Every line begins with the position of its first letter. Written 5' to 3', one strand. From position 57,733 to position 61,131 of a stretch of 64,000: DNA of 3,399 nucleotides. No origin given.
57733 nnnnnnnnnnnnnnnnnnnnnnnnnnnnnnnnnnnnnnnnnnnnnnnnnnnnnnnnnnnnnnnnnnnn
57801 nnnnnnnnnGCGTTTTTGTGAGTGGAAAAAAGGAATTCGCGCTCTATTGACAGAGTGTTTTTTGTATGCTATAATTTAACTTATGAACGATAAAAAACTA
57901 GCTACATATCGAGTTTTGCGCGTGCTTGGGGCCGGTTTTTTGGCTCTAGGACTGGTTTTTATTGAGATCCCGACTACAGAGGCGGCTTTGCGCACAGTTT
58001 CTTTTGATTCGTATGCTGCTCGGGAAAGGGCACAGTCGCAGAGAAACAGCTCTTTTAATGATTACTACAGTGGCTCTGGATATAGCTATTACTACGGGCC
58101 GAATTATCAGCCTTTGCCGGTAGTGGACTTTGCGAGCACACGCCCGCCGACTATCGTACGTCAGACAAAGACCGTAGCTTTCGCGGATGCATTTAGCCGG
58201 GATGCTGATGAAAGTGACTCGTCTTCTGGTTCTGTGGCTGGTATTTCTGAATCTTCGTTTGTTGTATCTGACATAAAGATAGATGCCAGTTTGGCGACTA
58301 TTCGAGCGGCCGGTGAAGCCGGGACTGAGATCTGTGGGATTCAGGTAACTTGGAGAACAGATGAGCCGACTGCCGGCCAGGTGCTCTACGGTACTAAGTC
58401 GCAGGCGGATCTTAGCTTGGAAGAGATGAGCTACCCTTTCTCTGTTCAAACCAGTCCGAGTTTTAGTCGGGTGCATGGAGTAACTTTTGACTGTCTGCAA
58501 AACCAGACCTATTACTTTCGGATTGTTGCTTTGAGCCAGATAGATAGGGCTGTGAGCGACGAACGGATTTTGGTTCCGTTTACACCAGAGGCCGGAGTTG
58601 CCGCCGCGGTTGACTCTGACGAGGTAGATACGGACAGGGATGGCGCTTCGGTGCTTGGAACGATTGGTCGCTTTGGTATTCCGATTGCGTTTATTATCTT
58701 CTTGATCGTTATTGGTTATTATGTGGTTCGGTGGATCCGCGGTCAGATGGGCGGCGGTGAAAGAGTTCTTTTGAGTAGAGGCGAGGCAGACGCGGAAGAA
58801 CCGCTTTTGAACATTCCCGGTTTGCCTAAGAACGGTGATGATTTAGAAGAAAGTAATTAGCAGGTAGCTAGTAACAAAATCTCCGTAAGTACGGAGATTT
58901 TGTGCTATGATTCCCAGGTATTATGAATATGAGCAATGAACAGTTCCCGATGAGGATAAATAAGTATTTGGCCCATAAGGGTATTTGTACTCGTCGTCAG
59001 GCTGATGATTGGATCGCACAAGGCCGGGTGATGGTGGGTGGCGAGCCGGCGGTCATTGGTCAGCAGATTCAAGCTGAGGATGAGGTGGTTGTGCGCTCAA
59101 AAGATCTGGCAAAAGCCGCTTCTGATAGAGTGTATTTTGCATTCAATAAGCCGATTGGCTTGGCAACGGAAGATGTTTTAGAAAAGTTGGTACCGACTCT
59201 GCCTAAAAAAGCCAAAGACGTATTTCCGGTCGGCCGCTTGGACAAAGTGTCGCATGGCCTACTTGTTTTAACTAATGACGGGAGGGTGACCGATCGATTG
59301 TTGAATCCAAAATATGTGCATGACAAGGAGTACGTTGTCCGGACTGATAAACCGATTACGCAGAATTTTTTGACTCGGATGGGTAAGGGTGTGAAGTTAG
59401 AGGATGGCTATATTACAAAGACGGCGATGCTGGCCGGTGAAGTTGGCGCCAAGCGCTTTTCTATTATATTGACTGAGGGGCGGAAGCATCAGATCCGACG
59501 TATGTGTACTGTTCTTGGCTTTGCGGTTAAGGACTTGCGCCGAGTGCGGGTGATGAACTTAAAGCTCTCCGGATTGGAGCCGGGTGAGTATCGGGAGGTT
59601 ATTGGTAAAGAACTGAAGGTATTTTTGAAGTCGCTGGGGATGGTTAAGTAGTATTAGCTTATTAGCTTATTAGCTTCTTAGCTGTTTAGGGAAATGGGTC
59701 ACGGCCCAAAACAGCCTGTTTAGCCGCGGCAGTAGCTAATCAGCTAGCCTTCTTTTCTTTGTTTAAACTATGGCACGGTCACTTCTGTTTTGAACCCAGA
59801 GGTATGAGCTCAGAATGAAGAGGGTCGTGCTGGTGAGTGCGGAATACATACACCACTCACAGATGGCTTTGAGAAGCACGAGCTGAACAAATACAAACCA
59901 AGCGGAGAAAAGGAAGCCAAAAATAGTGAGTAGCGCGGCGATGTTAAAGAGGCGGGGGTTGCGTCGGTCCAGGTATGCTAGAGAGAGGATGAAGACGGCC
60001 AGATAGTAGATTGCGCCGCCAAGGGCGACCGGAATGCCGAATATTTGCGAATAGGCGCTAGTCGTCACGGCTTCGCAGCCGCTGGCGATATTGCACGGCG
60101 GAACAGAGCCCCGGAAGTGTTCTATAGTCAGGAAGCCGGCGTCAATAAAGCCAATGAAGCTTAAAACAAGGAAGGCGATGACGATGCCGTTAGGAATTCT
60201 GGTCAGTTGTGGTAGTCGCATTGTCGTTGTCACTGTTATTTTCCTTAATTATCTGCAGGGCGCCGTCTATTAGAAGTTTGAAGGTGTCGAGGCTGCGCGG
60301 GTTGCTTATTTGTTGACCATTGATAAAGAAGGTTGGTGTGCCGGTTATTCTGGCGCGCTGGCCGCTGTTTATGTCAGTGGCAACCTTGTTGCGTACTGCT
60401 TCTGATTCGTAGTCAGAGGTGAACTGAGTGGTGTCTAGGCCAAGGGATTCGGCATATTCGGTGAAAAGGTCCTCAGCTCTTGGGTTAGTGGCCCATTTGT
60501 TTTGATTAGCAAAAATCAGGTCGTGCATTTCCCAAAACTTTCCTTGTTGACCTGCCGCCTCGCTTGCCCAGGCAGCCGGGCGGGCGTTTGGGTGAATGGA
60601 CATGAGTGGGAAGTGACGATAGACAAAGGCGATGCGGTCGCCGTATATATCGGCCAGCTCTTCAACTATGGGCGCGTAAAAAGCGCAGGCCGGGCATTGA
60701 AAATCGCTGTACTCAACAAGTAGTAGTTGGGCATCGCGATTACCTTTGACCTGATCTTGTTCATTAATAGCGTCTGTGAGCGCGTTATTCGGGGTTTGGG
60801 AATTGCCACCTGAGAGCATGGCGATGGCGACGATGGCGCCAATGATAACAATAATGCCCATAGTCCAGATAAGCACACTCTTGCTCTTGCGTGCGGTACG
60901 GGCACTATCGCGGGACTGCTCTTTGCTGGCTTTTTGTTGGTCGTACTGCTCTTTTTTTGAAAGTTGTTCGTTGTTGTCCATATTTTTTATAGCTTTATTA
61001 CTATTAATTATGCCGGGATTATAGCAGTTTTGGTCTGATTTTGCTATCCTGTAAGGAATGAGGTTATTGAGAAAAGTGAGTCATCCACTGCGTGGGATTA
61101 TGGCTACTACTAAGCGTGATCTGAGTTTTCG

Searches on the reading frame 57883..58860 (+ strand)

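Call 3: search_protein_families(library=pfam, proteins=[window:57883-58860:+], max_evalue=0.01)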
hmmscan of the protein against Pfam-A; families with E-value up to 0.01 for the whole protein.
window:57883-58860:+ (325 aa): 2 families
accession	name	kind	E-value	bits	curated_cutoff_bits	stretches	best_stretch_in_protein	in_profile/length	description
PF16656.11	Pur_ac_phosph_N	-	0.00046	21.1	30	1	153-217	15-81/93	Purple acid Phosphatase, N-terminal domain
PF06422.18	PDR_CDR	-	0.0029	17.9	20.5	1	264-304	50-90/92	CDR ABC transporter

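Call 4: search_protein_families(library=ncbifam, proteins=[window:57883-58860:+], max_evalue=0.01)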
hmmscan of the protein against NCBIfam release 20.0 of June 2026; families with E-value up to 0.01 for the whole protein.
window:57883-58860:+ (325 aa): 0 families

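Call 54: search_protein_families(library=ncbifam, proteins=[window:57883-58857:+], max_evalue=10)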
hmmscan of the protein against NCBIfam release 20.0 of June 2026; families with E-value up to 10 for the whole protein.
window:57883-58857:+ (325 aa): 0 families

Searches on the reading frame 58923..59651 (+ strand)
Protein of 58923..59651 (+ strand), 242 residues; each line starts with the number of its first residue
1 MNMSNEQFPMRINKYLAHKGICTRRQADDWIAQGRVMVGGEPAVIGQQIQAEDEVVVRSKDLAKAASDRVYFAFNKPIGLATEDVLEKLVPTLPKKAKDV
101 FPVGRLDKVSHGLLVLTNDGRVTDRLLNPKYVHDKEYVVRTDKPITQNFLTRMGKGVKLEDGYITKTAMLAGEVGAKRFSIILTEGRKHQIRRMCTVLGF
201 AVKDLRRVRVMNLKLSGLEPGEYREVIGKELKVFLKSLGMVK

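Call 3: search_protein_families(library=pfam, proteins=[window:58923-59651:+], max_evalue=0.01)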
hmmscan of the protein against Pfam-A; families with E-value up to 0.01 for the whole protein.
window:58923-59651:+ (242 aa): 2 families
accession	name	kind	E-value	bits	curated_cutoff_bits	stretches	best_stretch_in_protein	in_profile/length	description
PF00849.27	PseudoU_synth_2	-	4.1e-16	60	26.8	1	74-195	5-150/152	RNA pseudouridylate synthase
PF01479.30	S4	-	9.1e-10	38.6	22.8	1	10-55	1-48/48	S4 domain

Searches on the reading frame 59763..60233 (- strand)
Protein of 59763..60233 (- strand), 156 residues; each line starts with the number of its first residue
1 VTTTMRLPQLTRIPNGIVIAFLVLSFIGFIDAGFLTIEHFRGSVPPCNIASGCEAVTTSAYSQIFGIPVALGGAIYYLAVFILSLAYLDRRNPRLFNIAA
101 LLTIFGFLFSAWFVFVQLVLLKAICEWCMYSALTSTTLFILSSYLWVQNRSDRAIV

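Call 3: search_protein_families(library=pfam, proteins=[window:59763-60233:-], max_evalue=0.01)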
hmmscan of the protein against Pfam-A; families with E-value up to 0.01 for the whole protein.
window:59763-60233:- (156 aa): 1 family
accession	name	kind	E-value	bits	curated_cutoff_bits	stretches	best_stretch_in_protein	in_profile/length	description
PF07884.19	VKOR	-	4.6e-28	98.4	27.5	1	20-142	2-133/134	Vitamin K epoxide reductase family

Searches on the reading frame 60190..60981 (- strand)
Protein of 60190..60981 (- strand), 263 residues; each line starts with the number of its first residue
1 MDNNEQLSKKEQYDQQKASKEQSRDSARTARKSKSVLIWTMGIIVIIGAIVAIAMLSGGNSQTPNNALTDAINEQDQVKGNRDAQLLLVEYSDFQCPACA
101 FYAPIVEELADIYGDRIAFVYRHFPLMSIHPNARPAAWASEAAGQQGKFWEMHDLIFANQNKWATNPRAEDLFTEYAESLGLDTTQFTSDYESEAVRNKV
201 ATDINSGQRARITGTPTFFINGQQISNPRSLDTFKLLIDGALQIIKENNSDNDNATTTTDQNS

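Call 3: search_protein_families(library=pfam, proteins=[window:60190-60981:-], max_evalue=0.01)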
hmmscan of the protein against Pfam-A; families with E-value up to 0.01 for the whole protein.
window:60190-60981:- (263 aa): 4 families
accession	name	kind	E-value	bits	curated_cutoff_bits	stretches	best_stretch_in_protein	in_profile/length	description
PF13462.12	Thioredoxin_4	-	5.3e-26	92.2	23.2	1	74-239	3-164/165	Thioredoxin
PF01323.26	DSBA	-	8.1e-23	81.6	25.6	2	136-236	92-188/191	DSBA-like thioredoxin domain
PF13743.12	Thioredoxin_5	-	6.2e-06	26.5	27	1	166-224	109-167/186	Thioredoxin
PF00085.26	Thioredoxin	-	0.0067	16.9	23.5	0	83-120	17-54/103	Thioredoxin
